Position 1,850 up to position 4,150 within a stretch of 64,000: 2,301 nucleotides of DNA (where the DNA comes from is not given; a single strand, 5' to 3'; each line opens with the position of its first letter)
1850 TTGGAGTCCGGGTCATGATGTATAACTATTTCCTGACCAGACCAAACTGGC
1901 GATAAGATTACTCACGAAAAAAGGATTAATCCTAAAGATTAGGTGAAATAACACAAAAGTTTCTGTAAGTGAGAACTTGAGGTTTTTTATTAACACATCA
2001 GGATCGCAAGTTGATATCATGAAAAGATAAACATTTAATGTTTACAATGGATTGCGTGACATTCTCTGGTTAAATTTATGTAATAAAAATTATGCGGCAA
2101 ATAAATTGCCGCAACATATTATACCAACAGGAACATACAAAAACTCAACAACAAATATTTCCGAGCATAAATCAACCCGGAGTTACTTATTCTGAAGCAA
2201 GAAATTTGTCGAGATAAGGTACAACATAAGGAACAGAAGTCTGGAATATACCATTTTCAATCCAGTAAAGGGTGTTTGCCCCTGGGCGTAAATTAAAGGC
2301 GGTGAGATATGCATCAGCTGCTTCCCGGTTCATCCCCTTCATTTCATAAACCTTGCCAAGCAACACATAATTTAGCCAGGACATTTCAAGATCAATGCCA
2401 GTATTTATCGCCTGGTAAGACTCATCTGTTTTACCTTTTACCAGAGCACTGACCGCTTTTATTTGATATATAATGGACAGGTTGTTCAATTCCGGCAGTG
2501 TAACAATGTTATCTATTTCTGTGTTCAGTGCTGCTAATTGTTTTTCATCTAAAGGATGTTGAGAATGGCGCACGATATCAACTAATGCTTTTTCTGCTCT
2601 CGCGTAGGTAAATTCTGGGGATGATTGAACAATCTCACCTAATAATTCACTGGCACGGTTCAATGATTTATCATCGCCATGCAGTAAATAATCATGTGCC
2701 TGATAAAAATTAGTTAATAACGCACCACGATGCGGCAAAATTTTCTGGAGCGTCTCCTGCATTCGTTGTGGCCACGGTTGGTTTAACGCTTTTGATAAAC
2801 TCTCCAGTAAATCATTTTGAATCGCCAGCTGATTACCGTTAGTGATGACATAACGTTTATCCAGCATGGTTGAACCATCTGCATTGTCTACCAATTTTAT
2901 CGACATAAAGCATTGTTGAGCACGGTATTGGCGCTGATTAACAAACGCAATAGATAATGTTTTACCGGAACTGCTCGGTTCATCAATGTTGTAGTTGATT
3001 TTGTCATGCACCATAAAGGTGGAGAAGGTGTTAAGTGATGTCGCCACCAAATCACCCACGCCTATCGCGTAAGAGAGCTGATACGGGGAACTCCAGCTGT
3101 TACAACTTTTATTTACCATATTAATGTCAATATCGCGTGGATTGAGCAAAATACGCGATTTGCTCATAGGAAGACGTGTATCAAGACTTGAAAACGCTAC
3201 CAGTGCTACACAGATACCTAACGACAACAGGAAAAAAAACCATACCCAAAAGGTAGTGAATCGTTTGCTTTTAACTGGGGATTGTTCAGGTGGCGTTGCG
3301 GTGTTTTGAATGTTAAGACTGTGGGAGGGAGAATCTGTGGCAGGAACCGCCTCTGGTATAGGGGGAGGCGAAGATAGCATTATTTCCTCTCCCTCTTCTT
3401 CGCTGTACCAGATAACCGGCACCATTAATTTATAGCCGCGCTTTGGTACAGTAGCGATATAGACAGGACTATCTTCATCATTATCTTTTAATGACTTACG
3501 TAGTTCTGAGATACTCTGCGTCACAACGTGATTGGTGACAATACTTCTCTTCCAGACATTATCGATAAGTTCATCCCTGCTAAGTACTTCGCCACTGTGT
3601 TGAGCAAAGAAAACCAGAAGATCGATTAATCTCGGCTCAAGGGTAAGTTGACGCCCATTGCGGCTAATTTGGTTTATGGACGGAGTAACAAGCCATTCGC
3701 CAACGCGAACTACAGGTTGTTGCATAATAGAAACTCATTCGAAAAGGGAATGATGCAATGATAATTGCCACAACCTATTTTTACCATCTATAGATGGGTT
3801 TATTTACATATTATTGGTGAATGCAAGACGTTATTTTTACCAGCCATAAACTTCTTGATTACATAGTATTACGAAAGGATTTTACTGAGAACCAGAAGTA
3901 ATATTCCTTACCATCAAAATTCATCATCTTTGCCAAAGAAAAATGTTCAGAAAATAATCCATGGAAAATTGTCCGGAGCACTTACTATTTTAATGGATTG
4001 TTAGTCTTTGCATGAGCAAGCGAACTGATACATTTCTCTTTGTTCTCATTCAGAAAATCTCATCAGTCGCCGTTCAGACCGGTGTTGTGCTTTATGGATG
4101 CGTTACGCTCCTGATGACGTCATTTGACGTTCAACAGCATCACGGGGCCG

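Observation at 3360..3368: CadC carries a PPPIP polyproline stall motif, a classic EF-P-dependent site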

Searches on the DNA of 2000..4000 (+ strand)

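Call 3: search_dna_similar(query=window:2000-4000:+, collection=ecoli_genomes, mode=near, max_rows=10)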
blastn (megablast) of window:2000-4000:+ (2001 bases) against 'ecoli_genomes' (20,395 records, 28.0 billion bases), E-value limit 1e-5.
Records with a match: 5283; places in all: 5295; records where one place covers at least 80% of the query: 5204.
Genomes with a match: 5283 of 5426; with a place that covers at least 80% of the query: 5204. Places per genome that has any: lowest 1, median 1, highest 2. On chromosomes: 5292 places; on plasmids: 3.
Best place of each record, by identity: >=99% 2185; 95-99% 3098.
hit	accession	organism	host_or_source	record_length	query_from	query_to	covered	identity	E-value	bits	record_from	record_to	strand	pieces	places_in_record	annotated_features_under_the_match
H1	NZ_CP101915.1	Escherichia coli strain Evo1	missing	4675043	1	2001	100%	100.0%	0e+0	3715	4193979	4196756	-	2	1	cadC: lysine decarboxylation/transport transcriptional activator CadC (x2) | IS1-like element IS1A family transposase | tyrosine-type recombinase/integrase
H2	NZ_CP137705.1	Escherichia coli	missing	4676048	1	2001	100%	100.0%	0e+0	3715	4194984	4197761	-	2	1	cadC: lysine decarboxylation/transport transcriptional activator CadC | IS1-like element IS1A family transposase | winged helix-turn-helix domain-containing protein | laoB: L-arginine responsive protein LaoB | integrase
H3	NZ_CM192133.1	Escherichia coli strain Ec-2939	Homo sapiens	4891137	1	2001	100%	100.0%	0e+0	3715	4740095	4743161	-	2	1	cadC: lysine decarboxylation/transport transcriptional activator CadC | IS5-like element IS903B family transposase | tyrosine-type recombinase/integrase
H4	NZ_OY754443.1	Escherichia coli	-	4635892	1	2001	100%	100.0%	0e+0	3713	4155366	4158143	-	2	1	cadC: lysine decarboxylation/transport transcriptional activator CadC | IS1 family transposase | integrase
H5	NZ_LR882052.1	Escherichia coli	Sus scrofa domesticus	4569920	1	2001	100%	100.0%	0e+0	3713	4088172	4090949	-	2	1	cadC: lysine decarboxylation/transport transcriptional activator CadC | IS1-like element IS1B family transposase | lysine decarboxylation/transport transcriptional activator CadC | tyrosine-type recombinase/integrase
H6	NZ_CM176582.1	Escherichia coli strain cS100a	Homo sapiens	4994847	1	2001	100%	100.0%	0e+0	3713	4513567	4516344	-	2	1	cadC: lysine decarboxylation/transport transcriptional activator CadC (x2) | IS1-like element IS1A family transposase | tyrosine-type recombinase/integrase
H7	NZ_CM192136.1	Escherichia coli strain Ec-2844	Homo sapiens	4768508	1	2001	100%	100.0%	0e+0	3712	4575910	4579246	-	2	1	cadC: lysine decarboxylation/transport transcriptional activator CadC | IS3-like element IS2 family transposase | tyrosine-type recombinase/integrase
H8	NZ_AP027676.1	Escherichia coli strain PSS-08-1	Homo sapiens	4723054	1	2001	100%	100.0%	0e+0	3709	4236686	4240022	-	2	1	cadC: lysine decarboxylation/transport transcriptional activator CadC | IS3 family transposase | tyrosine-type recombinase/integrase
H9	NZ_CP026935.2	Escherichia coli strain CFS3292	Bos taurus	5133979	1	2001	100%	100.0%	0e+0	3708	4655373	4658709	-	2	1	cadC: lysine decarboxylation/transport transcriptional activator CadC | IS3 family transposase | tyrosine-type recombinase/integrase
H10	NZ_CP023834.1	Escherichia coli strain 4/2-1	Homo sapiens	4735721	1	2001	100%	100.0%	0e+0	3696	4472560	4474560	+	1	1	cadC: lysine decarboxylation/transport transcriptional activator CadC | tyrosine-type recombinase/integrase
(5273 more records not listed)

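Call 28: search_dna_similar(query=window:3345-3384:-, collection=ecoli_genomes, mode=distant, max_evalue=0.01, rows=spread, max_rows=30)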
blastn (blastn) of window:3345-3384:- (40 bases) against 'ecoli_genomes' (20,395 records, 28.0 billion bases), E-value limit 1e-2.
Records with a match: 5234; places in all: 5234; records where one place covers at least 80% of the query: 5234.
Genomes with a match: 5234 of 5426; with a place that covers at least 80% of the query: 5234. Places per genome that has any: lowest 1, median 1, highest 1. On chromosomes: 5231 places; on plasmids: 3.
Best place of each record, by identity: >=99% 5046; 95-99% 188.
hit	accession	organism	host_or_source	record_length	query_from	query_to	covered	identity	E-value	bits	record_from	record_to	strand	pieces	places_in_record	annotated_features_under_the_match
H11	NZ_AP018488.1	Escherichia coli O157:H7 strain PV15-279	Homo sapiens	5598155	1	40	100%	100.0%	2e-11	73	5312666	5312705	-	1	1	cadC: lysine decarboxylation/transport transcriptional activator CadC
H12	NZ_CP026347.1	Escherichia coli strain 7A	not applicable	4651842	1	40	100%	100.0%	2e-11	73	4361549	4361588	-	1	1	cadC: lysine decarboxylation/transport transcriptional activator CadC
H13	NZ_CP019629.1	Escherichia coli strain MGY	P1 of YFP-CAM to MG1655 from E. Coli ...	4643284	1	40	100%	100.0%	2e-11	73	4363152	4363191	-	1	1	cadC: lysine decarboxylation/transport transcriptional activator CadC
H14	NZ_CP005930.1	Escherichia coli APEC IMT5155 strain APEC IMT5155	chicken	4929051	1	40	100%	100.0%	2e-11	73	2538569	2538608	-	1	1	cadC: lysine decarboxylation/transport transcriptional activator CadC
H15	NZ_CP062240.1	Escherichia coli strain AML001_ev02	not applicable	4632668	1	40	100%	100.0%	2e-11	73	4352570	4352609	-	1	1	cadC: lysine decarboxylation/transport transcriptional activator CadC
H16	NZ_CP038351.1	Escherichia coli O157:H7 strain F8798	missing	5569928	1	40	100%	100.0%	2e-11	73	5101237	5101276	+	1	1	cadC: lysine decarboxylation/transport transcriptional activator CadC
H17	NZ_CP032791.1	Escherichia coli strain NZRM4165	Homo sapiens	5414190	1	40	100%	100.0%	2e-11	73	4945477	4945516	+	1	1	cadC: lysine decarboxylation/transport transcriptional activator CadC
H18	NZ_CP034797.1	Escherichia coli strain 08-3918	missing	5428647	1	40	100%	100.0%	2e-11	73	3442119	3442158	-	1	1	cadC: lysine decarboxylation/transport transcriptional activator CadC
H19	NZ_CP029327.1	Escherichia coli strain A37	Notomys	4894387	1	40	100%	100.0%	2e-11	73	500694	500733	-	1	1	cadC: lysine decarboxylation/transport transcriptional activator CadC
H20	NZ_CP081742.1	Escherichia coli strain CX15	-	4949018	1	40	100%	100.0%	2e-11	73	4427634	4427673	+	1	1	cadC: lysine decarboxylation/transport transcriptional activator CadC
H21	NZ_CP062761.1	Escherichia coli O157:H7 strain Z887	Bovine Faeces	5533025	1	40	100%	100.0%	2e-11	73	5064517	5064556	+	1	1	cadC: lysine decarboxylation/transport transcriptional activator CadC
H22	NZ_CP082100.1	Escherichia coli strain MS15047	Homo sapiens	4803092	1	40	100%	100.0%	2e-11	73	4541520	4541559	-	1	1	cadC: lysine decarboxylation/transport transcriptional activator CadC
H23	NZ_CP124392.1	Escherichia coli strain AVS0968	wastewater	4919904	1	40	100%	100.0%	2e-11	73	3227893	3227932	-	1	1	cadC: lysine decarboxylation/transport transcriptional activator CadC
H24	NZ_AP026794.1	Escherichia coli strain IPCEC48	Homo sapiens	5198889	1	40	100%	100.0%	2e-11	73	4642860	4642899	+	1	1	cadC: lysine decarboxylation/transport transcriptional activator CadC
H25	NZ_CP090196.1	Escherichia coli strain YL3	Homo sapiens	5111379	1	40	100%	100.0%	2e-11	73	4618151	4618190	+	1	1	cadC: lysine decarboxylation/transport transcriptional activator CadC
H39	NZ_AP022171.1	Escherichia coli strain WP5-S18-ESBL-09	-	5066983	1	40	100%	97.5%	9e-10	69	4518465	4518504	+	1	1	cadC: lysine decarboxylation/transport transcriptional activator CadC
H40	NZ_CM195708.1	Escherichia coli strain CD09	Homo sapiens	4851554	1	38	95%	100.0%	3e-10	70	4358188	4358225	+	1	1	laoB: L-arginine responsive protein LaoB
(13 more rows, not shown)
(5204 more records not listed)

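Call 29: get_annotated_region(hit=H40, flank=2000)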
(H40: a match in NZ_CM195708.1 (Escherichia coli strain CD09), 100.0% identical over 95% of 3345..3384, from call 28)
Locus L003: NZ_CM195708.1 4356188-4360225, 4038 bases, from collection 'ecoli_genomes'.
description: Escherichia coli strain CD09 chromosome, whole genome shotgun sequence
organism: Escherichia coli strain CD09 (NCBI taxid 562)
replicon: chromosome; assembly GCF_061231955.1
host: Homo sapiens; source: -; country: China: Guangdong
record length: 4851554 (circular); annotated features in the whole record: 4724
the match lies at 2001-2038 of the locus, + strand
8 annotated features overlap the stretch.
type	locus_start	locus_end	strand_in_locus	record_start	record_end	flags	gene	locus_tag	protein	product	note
CDS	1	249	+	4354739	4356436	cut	dsbD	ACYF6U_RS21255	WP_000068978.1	protein-disulfide reductase DsbD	-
CDS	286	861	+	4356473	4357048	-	dicD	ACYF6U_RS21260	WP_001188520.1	transcriptional regulator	-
tRNA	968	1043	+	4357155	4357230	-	-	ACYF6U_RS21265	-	tRNA-Phe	-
CDS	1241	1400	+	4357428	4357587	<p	-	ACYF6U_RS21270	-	tyrosine-type recombinase/integrase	frameshifted; incomplete; partial in the middle of a contig; missing N-terminus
CDS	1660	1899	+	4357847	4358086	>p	-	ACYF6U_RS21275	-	winged helix-turn-helix domain-containing protein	incomplete; partial in the middle of a contig; missing C-terminus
CDS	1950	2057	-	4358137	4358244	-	laoB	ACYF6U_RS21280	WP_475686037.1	L-arginine responsive protein LaoB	-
CDS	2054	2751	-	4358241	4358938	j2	-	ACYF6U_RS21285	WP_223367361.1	IS1 family transposase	programmed frameshift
CDS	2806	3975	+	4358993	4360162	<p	cadC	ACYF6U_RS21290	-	lysine decarboxylation/transport transcriptional activator CadC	incomplete; partial in the middle of a contig; missing N-terminus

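Call 30: get_annotated_region(hit=H39, flank=300)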
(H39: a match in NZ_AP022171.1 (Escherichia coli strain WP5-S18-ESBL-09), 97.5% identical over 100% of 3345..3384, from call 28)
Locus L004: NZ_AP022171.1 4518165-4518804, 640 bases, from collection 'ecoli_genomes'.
description: Escherichia coli strain WP5-S18-ESBL-09 chromosome, complete genome
organism: Escherichia coli strain WP5-S18-ESBL-09 (NCBI taxid 562)
replicon: chromosome; assembly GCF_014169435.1
host: -; source: -; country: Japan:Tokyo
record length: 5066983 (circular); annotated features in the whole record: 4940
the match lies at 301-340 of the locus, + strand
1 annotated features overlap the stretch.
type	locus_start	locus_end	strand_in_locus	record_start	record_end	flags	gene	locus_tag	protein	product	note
CDS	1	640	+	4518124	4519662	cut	cadC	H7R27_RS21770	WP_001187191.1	lysine decarboxylation/transport transcriptional activator CadC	-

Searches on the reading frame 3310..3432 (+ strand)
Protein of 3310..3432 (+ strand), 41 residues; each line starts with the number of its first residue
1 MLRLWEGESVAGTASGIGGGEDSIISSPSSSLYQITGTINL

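Call 35: search_protein_families(proteins=[window:3310-3432:+], library=ncbifam, max_evalue=0.01)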
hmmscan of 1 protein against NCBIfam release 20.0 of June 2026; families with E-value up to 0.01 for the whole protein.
seq(41 aa): 1 family
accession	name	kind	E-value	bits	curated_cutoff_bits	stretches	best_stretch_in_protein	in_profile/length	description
NF038068.1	LaoB_over_CadC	equivalog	6e-30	103.1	45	1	1-41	1-41/41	L-arginine responsive protein LaoB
